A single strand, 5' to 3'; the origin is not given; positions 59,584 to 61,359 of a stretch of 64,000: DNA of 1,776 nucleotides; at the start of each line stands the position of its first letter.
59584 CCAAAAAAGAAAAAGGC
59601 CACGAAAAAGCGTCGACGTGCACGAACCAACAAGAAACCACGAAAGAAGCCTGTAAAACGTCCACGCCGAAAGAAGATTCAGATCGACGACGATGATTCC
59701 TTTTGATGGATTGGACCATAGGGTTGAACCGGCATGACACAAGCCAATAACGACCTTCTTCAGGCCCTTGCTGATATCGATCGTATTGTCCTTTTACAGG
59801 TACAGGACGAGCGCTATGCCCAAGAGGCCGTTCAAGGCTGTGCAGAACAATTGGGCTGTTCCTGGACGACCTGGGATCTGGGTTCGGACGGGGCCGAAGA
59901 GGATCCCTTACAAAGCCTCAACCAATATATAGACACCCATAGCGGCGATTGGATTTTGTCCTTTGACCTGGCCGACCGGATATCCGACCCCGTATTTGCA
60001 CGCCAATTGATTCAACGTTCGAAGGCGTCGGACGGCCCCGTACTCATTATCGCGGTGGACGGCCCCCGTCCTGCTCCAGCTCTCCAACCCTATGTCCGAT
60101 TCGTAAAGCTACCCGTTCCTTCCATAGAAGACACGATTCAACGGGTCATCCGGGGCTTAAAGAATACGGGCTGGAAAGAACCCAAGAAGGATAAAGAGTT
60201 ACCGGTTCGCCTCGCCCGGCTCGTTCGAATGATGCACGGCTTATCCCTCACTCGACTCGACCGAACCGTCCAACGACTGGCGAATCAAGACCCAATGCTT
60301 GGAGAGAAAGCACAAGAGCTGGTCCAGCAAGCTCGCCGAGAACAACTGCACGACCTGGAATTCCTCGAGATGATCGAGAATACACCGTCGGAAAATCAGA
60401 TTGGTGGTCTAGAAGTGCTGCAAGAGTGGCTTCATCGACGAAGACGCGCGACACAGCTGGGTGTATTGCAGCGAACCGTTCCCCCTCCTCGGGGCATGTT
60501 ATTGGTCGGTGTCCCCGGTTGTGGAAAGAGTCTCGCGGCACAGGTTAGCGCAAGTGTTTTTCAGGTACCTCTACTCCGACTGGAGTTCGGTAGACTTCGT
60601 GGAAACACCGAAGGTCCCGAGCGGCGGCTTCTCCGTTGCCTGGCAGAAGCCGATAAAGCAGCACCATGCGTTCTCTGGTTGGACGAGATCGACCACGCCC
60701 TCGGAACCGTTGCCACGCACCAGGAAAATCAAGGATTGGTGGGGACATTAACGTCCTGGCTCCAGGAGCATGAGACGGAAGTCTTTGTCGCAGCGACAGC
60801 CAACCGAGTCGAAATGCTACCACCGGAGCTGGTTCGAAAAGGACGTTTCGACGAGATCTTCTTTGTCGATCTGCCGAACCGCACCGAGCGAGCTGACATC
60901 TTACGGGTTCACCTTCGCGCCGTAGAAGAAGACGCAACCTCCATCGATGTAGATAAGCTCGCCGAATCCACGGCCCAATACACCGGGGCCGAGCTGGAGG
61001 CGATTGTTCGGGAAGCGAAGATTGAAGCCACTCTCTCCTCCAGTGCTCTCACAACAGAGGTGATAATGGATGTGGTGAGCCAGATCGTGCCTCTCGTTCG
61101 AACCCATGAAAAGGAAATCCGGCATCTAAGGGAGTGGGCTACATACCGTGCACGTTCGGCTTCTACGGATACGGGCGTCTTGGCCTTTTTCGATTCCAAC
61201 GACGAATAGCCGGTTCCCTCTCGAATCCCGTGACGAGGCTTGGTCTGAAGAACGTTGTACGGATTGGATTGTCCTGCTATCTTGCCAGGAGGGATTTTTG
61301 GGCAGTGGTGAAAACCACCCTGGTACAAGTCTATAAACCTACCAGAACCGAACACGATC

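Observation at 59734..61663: AAA+ ATPase with novel N-domain followed by an orphan PqqD-like (RRE) gene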

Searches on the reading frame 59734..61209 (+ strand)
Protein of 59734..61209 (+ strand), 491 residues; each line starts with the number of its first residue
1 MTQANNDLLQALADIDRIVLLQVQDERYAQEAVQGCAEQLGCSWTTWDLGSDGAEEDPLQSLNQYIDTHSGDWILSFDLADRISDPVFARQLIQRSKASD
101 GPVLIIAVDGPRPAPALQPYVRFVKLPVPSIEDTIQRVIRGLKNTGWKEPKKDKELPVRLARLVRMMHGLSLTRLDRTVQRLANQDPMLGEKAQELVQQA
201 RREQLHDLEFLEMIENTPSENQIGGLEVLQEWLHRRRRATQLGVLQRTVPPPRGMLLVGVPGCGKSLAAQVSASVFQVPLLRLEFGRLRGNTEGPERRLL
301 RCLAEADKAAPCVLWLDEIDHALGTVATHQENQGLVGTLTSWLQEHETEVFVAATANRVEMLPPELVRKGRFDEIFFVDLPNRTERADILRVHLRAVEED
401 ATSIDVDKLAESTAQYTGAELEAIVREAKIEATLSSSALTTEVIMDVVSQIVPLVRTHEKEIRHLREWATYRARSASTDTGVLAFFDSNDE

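Call 3: search_protein_families(library=pfam, proteins=[window:59734-61209:+], max_evalue=0.1)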
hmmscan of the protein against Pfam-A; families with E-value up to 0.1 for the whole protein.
window:59734-61209:+ (491 aa): 6 families
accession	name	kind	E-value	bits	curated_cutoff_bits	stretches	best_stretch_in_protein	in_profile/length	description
PF00004.35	AAA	-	6.4e-24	85.3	21.2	1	255-379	1-130/131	ATPase family associated with various cellular activities (AAA)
PF17862.7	AAA_lid_3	-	1.6e-08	34.4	27.2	1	404-432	2-30/45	AAA+ lid domain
PF13401.12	AAA_22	-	0.00083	20.1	27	0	365-418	32-65/130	AAA domain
PF07728.20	AAA_5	-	0.014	15.8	22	0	255-321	2-77/139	AAA domain (dynein-related subfamily)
PF09707.15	Cas_Cas2CT1978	-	0.022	15.3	24.7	1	328-359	6-37/86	CRISPR-associated protein (Cas_Cas2CT1978)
PF13191.12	AAA_16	-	0.025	15.5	32.6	0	235-269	5-41/167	AAA ATPase domain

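Call 7: search_protein_families(library=ncbifam, proteins=[window:59734-61209:+], max_evalue=0.1)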
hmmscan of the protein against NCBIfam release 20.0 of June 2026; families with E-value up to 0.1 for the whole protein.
window:59734-61209:+ (491 aa): 12 families
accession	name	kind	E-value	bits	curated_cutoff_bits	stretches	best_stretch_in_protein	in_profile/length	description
NF003069.1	PRK03992.1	subfamily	1.3e-29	103.5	500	1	248-436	161-356/379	proteasome-activating nucleotidase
TIGR01243.1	CDC48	subfamily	8.5e-29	100.4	802.65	1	248-436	483-676/733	CDC48 family AAA ATPase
TIGR01241.2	FtsH_fam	equivalog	2.9e-28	99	600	1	226-438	174-388/598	ATP-dependent zinc metalloprotease FtsH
TIGR01242.2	TIGR01242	subfamily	6.1e-27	94.5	500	1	248-448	144-352/362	proteasome-activating nucleotidase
NF008004.0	PRK10733.1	equivalog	8.5e-23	80.2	1008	1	252-434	185-374/644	ATP-dependent zinc metalloprotease FtsH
NF047747.1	PrtsmActNtasePan2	equivalog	2.1e-21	76.6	700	1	248-433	181-373/397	proteasome-activating nucleotidase Pan2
NF042959.1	IteA_antiphage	equivalog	5.5e-20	71.8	510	1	228-470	103-348/367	anti-phage ATPase IteA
NF047748.1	PrtsmActNtasePan1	equivalog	3.1e-19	69.3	750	1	249-432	179-369/405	proteasome-activating nucleotidase Pan1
NF041006.2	cell_div_CdvC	equivalog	1.8e-15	56.7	650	1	252-431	134-321/370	cell division protein CdvC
TIGR03689.1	pup_AAA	equivalog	1.5e-10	40.4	504.75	1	233-396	191-380/512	proteasome ATPase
NF003229.0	PRK04195.1-5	equivalog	0.0096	14.7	280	1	249-357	41-143/413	replication factor C large subunit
TIGR00763.1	lon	equivalog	0.085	11.3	608.05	0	255-323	356-433/795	endopeptidase La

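Call 8: search_solved_structures(query=window:59734-61209:+, max_evalue=0.001)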
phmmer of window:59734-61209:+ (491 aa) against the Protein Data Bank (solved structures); distinct sequences matched with E-value up to 0.001: 267 (the best 60 are shown).
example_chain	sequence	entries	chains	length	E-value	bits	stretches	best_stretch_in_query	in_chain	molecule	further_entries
5vc7_A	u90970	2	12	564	2.6e-44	155.2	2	221-455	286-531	VCP-like ATPase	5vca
5g4g_A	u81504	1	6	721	4e-44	154.6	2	221-453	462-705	VCP-LIKE ATPASE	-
5g4f_A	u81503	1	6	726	4.1e-44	154.6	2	221-453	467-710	VCP-LIKE ATPASE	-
7wub_C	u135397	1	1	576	2.3e-42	148.8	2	249-434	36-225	Transitional endoplasmic reticulum ATPase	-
7wub_D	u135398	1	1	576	2.8e-42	148.5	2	249-434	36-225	Transitional endoplasmic reticulum ATPase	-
6mck_A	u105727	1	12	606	3.5e-42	148.2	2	249-434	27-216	Transitional endoplasmic reticulum ATPase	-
5c18_A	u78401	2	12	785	3.7e-42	148.1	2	249-434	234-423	Transitional endoplasmic reticulum ATPase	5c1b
7rlh_A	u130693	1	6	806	5.1e-42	147.7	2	249-434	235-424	Transitional endoplasmic reticulum ATPase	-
7rlg_A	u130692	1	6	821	5.5e-42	147.6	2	249-434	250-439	Transitional endoplasmic reticulum ATPase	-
7rlj_A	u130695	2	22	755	6.5e-42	147.3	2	249-434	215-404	Transitional endoplasmic reticulum ATPase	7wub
8yka_A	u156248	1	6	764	6.6e-42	147.3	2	249-434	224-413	Transitional endoplasmic reticulum ATPase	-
5c19_A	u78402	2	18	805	7.3e-42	147.2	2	249-434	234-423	Transitional endoplasmic reticulum ATPase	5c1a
7rl9_A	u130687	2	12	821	7.4e-42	147.2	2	249-434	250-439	Transitional endoplasmic reticulum ATPase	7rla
7y4w_A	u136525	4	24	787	7.5e-42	147.1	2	249-434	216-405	Transitional endoplasmic reticulum ATPase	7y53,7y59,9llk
7rlb_A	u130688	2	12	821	7.9e-42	147.1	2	248-434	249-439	Transitional endoplasmic reticulum ATPase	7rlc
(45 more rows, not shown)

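Call 10: find_homologous_proteins(query=window:59734-61209:+, max_evalue=0.00001)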
Query window:59734-61209:+ (491 aa): 7814 proteins with E <= 0.00001 among 8000 candidates; the best 120 are listed.
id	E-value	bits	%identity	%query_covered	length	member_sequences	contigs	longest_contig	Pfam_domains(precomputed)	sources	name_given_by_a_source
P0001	0.0e+0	1090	100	100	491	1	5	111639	PF00004.36,PF17862.8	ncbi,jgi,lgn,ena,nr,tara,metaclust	ncbi:MAG: hypothetical protein CMH54_01165 [Myxococcales bacterium]|nr:hypothetical protein [Myxococ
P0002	2.6e-272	922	84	100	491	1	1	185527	PF00004.36,PF17862.8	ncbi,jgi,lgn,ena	-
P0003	5.6e-149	515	51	99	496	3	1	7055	PF00004.36,PF17862.8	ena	-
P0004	7.0e-148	512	51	99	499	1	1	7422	PF00004.36,PF17862.8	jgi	jgi:AAA+ superfamily predicted ATPase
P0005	9.6e-139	481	48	99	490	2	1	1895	PF00004.36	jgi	jgi:SpoVK/Ycf46/Vps4 family AAA+-type ATPase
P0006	4.2e-137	476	48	98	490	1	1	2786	PF00004.36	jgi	jgi:hypothetical protein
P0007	9.6e-135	468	49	99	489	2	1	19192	PF00004.36,PF17862.8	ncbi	-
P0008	6.3e-82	294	-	-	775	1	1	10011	PF00004.36,PF17862.8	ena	-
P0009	3.8e-70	255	45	56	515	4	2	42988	PF00004.36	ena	-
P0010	1.4e-69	253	36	86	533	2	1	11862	PF00004.36,PF17862.8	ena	-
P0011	3.4e-69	252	37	87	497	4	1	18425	PF00004.36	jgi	jgi:AAA+ superfamily predicted ATPase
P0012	8.7e-69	251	36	94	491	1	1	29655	PF00004.36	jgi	jgi:SpoVK/Ycf46/Vps4 family AAA+-type ATPase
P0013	9.3e-69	251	38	82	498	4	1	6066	PF00004.36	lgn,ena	-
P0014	1.0e-68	251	41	66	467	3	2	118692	PF00004.36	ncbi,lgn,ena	-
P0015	1.0e-68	251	44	56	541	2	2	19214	PF00004.36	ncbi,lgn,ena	-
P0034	1.8e-66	243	38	86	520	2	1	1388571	PF00004.36,PF17862.8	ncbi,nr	ncbi:MAG: AAA family ATPase [Polyangiaceae bacterium]|nr:AAA family ATPase [Polyangiaceae bacterium]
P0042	8.3e-66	241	33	94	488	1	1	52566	PF00004.36,PF17862.8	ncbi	-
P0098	7.9e-64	235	33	96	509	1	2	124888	PF00004.36,PF17862.8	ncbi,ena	-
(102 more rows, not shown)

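Call 11: find_encoding_contigs(protein=P0002, flank=8000, max_places=2)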
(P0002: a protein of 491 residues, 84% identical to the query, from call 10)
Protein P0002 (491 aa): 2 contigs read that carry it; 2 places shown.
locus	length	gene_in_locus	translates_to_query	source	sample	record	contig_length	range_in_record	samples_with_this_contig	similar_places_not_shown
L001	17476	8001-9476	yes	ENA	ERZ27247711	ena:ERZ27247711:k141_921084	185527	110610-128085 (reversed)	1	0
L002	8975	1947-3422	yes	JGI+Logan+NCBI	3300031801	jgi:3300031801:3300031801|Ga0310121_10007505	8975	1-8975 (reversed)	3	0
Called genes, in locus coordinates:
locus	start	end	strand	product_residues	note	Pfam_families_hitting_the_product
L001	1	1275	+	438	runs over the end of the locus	PF00069:Pkinase, PF07714:PK_Tyr_Ser-Thr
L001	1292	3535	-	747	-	PF01510:Amidase_2, PF01551:Peptidase_M23 (faint)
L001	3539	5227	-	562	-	-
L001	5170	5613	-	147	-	-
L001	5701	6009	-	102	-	PF12823:DUF3817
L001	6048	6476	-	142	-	-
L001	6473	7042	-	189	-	PF13302:Acetyltransf_3, PF00583:Acetyltransf_1, PF13673:Acetyltransf_10 (weak), PF13508:Acetyltransf_7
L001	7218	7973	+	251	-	-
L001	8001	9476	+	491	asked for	PF00004:AAA, PF17862:AAA_lid_3 (weak)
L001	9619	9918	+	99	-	PF05402:PqqD (weak)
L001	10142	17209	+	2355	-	PF19077:Big_13 (faint), PF01839:FG-GAP (faint), PF13517:FG-GAP_3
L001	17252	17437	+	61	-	-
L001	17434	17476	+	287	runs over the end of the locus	-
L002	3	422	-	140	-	?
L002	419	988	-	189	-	PF13302:Acetyltransf_3, PF00583:Acetyltransf_1, PF13673:Acetyltransf_10 (weak), PF13508:Acetyltransf_7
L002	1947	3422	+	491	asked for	PF00004:AAA, PF17862:AAA_lid_3 (weak)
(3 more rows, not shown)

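Call 12: find_encoding_contigs(protein=P0007, flank=8000, max_places=2)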
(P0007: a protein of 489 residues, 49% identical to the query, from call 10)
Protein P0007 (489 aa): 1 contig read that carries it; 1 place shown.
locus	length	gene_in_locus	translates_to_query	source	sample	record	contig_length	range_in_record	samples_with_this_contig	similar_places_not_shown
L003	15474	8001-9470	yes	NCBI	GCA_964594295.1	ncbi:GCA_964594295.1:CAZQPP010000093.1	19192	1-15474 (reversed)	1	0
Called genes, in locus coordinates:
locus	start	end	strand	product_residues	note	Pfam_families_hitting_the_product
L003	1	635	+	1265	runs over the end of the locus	PF08455:SNF2_assoc, PF00176:SNF2-rel_dom, PF04851:ResIII, PF00271:Helicase_C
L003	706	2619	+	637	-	-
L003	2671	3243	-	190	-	PF02643:DUF192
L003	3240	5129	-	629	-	-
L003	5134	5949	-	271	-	PF00226:DnaJ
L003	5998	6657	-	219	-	-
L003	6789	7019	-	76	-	PF01192:RNA_pol_Rpb6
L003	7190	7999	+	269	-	-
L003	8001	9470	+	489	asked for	PF00004:AAA, PF17862:AAA_lid_3 (faint)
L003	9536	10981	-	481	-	PF02310:B12-binding, PF04055:Radical_SAM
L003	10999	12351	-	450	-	PF22458:RsmF-B_ferredox, PF01189:Methyltr_RsmB-F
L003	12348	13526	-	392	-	PF01546:Peptidase_M20, PF07687:M20_dimer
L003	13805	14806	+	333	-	PF13581:HATPase_c_2, PF02518:HATPase_c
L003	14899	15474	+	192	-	?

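Call 13: find_encoding_contigs(protein=P0004, flank=8000, max_places=2)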
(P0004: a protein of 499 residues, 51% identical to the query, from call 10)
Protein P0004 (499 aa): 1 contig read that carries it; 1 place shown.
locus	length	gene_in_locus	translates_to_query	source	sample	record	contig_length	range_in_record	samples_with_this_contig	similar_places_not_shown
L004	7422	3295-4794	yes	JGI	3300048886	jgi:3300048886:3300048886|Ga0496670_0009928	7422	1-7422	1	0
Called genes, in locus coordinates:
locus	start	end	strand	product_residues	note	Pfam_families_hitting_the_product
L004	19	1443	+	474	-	PF08486:SpoIID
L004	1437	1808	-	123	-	-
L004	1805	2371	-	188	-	PF13302:Acetyltransf_3, PF13420:Acetyltransf_4 (faint), PF00583:Acetyltransf_1, PF13673:Acetyltransf_10 (weak), PF13508:Acetyltransf_7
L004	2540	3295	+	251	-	-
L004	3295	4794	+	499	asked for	PF00004:AAA, PF17862:AAA_lid_3 (weak)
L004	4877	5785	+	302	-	PF01791:DeoC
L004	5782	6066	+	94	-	PF05402:PqqD (weak)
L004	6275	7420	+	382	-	?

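Call 14: find_encoding_contigs(protein=P0003, flank=8000, max_places=2)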
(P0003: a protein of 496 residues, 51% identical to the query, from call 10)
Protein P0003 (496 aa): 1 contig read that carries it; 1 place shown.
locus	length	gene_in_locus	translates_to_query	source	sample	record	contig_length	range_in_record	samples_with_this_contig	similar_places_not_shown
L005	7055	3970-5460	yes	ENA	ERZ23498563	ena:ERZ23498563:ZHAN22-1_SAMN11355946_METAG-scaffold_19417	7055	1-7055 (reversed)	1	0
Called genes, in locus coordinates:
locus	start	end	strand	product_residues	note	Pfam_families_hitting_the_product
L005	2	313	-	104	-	?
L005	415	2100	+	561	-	PF08486:SpoIID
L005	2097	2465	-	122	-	-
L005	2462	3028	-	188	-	PF13302:Acetyltransf_3, PF13420:Acetyltransf_4 (faint), PF00583:Acetyltransf_1, PF13673:Acetyltransf_10 (weak), PF13508:Acetyltransf_7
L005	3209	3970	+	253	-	-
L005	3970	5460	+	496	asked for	PF00004:AAA, PF17862:AAA_lid_3 (weak)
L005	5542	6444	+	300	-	PF01791:DeoC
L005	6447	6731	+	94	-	PF05402:PqqD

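Call 27: find_encoding_contigs(protein=P0012, flank=6000, max_places=1)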
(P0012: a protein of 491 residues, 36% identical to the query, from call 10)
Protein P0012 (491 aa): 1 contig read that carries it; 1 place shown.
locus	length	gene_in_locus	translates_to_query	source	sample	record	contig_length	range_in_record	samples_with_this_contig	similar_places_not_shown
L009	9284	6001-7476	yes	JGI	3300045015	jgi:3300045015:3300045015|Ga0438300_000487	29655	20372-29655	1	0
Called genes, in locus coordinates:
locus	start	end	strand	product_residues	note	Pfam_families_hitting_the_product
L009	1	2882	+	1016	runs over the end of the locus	PF01751:Toprim, PF01131:Topoisom_bac, PF13368:Toprim_C_rpt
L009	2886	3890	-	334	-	PF00140:Sigma70_r1_2, PF04542:Sigma70_r2, PF04545:Sigma70_r4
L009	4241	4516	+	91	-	PF08899:DUF1844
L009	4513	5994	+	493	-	PF00072:Response_reg, PF00158:Sigma54_activat, PF14532:Sigma54_activ_2, PF07728:AAA_5 (weak), PF25601:AAA_lid_14, PF02954:HTH_8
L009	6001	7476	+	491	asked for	PF00004:AAA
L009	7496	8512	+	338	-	PF01210:NAD_Gly3P_dh_N, PF02558:ApbA (faint), PF03446:NAD_binding_2 (faint), PF03807:F420_oxidored (weak), PF07479:NAD_Gly3P_dh_C, PF20618:GPD_NAD_C_bact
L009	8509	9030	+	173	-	PF01782:RimM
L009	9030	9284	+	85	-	?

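Call 28: find_encoding_contigs(protein=P0042, flank=6000, max_places=1)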
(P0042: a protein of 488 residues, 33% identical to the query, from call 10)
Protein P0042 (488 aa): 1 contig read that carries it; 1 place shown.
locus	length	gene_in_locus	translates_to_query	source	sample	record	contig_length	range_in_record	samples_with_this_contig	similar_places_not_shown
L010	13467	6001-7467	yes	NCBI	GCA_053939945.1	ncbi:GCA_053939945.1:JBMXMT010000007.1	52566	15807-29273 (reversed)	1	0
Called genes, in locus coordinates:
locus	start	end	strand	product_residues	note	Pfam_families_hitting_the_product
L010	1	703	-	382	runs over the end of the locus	PF01702:TGT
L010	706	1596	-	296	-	-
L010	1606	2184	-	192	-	-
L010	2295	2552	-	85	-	PF01016:Ribosomal_L27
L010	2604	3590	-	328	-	PF00801:PKD (faint), PF19077:Big_13 (faint), PF13290:CHB_HEX_C_1 (faint)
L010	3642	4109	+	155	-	PF07009:NusG_II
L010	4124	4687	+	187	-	PF14385:DUF4416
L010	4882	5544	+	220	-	PF01618:MotA_ExbB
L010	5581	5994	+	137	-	PF02472:ExbD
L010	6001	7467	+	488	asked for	PF00004:AAA, PF17862:AAA_lid_3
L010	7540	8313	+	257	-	-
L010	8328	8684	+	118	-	-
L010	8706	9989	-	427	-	PF02040:ArsB, PF03600:CitMHS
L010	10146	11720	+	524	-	PF00209:SNF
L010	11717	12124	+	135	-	PF01894:YjbQ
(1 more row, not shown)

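Call 29: find_encoding_contigs(protein=P0098, flank=6000, max_places=1)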
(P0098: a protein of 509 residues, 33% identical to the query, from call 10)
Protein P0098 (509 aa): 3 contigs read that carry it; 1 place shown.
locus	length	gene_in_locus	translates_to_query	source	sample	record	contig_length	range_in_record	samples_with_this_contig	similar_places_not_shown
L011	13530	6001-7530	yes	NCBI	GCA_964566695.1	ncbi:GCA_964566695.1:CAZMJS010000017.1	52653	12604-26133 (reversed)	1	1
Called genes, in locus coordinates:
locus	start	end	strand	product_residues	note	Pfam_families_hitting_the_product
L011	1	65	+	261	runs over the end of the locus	PF02578:Cu-oxidase_4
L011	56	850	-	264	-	PF01149:Fapy_DNA_glyco, PF06831:H2TH, PF06827:zf-FPG_IleRS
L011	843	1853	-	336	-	PF00561:Abhydrolase_1, PF12146:Hydrolase_4, PF12697:Abhydrolase_6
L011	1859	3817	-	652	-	PF16177:ACAS_N, PF00501:AMP-binding, PF13193:AMP-binding_C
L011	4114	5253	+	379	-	-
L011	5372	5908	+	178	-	-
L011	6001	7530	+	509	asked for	PF00004:AAA, PF17862:AAA_lid_3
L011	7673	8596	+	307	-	PF08308:PEGA (weak)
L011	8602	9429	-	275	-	PF12850:Metallophos_2 (weak)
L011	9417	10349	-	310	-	PF13353:Fer4_12 (weak), PF04055:Radical_SAM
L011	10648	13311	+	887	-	PF07719:TPR_2 (faint), PF13428:TPR_14 (faint), PF13432:TPR_16 (faint), PF16989:T6SS_VasJ (weak), PF13174:TPR_6 (faint), PF01464:SLT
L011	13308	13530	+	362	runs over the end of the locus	PF01636:APH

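Call 30: find_encoding_contigs(protein=P0034, flank=6000, max_places=1)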
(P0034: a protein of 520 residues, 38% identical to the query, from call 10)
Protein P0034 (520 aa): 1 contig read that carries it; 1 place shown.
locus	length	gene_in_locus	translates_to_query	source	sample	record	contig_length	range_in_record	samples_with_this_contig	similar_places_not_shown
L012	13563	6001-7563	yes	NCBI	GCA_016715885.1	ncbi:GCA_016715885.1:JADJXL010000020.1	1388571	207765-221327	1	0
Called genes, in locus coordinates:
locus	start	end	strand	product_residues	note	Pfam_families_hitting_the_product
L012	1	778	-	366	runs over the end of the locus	-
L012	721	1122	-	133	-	-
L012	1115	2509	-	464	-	-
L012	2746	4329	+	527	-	PF13229:Beta_helix (weak)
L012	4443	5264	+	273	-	-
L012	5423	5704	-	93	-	-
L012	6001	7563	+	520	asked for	PF00004:AAA, PF17862:AAA_lid_3 (weak)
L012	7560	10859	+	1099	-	PF01443:Viral_helicase1 (faint), PF13086:AAA_11, PF13245:AAA_19, PF13604:AAA_30, PF13086:AAA_11, PF13087:AAA_12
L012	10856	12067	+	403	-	-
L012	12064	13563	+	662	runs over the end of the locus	-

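Call 38: find_encoding_contigs(protein=P0002, flank=10000, max_places=1)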
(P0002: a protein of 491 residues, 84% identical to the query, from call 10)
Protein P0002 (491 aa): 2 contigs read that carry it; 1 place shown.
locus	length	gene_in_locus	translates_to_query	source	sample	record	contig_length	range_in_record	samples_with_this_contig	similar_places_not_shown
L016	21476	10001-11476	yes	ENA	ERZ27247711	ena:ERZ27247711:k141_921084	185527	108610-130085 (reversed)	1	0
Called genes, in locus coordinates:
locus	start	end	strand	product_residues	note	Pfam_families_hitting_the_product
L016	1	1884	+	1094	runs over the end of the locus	PF03176:MMPL, PF02460:Patched (faint), PF03176:MMPL (weak)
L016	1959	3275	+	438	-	PF00069:Pkinase, PF07714:PK_Tyr_Ser-Thr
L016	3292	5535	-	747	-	PF01510:Amidase_2, PF01551:Peptidase_M23 (faint)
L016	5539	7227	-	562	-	-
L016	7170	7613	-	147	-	-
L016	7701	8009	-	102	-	PF12823:DUF3817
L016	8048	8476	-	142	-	-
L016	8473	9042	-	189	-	PF13302:Acetyltransf_3, PF00583:Acetyltransf_1, PF13673:Acetyltransf_10 (weak), PF13508:Acetyltransf_7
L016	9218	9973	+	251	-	-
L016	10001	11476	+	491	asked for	PF00004:AAA, PF17862:AAA_lid_3 (weak)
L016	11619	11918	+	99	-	PF05402:PqqD (weak)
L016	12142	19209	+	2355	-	PF19077:Big_13 (faint), PF01839:FG-GAP (faint), PF13517:FG-GAP_3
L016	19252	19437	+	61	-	-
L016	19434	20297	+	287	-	-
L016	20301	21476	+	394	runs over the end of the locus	PF04055:Radical_SAM, PF13186:SPASM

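Call 92: search_protein_families(library=padloc, proteins=[window:59734-61209:+], max_evalue=0.001)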
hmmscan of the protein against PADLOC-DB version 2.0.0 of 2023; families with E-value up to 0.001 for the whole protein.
window:59734-61209:+ (491 aa): 5 families
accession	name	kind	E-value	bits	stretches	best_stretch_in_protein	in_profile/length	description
PDLC02196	IetA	-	2.1e-21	74.8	1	229-470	101-345/374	-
PDLC02195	IetA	-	3.2e-15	54.3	1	244-456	129-338/395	-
PDLC04232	IetA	-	4.5e-11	40.7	1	230-446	96-311/330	-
PDLC04231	IetA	-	5.1e-07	27.7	1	250-365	115-233/262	-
PDLC00914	TRIP13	-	9e-07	26.6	1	312-454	145-295/302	TRIP13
